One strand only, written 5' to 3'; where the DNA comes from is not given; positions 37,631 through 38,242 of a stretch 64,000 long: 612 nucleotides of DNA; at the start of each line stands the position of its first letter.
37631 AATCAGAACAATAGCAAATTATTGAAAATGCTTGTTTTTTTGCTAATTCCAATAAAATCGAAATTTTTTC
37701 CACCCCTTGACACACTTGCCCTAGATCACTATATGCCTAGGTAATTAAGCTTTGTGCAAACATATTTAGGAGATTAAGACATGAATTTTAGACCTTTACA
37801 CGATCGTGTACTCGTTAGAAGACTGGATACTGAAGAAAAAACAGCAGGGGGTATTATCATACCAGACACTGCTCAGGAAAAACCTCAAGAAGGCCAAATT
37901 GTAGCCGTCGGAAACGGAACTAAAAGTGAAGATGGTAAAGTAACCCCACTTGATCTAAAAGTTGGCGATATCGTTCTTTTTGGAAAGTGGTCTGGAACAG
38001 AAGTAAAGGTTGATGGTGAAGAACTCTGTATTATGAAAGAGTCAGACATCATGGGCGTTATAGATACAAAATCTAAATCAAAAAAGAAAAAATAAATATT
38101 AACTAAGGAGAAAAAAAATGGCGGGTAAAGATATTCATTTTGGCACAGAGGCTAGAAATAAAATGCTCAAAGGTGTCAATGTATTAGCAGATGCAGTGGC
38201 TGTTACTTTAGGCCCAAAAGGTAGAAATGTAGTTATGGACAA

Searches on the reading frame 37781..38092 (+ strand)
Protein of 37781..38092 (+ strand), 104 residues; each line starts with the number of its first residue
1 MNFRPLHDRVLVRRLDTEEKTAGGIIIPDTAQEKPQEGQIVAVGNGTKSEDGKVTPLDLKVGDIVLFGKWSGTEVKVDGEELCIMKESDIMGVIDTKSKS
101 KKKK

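Call 74: search_protein_families(library=pfam, proteins=[window:37781-38092:+], max_evalue=0.01)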
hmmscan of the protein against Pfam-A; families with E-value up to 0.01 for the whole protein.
window:37781-38092:+ (104 aa): 1 family
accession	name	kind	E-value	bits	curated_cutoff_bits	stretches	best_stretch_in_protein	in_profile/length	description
PF00166.26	Cpn10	-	1.2e-36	125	21.1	1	2-94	1-93/93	Chaperonin 10 Kd subunit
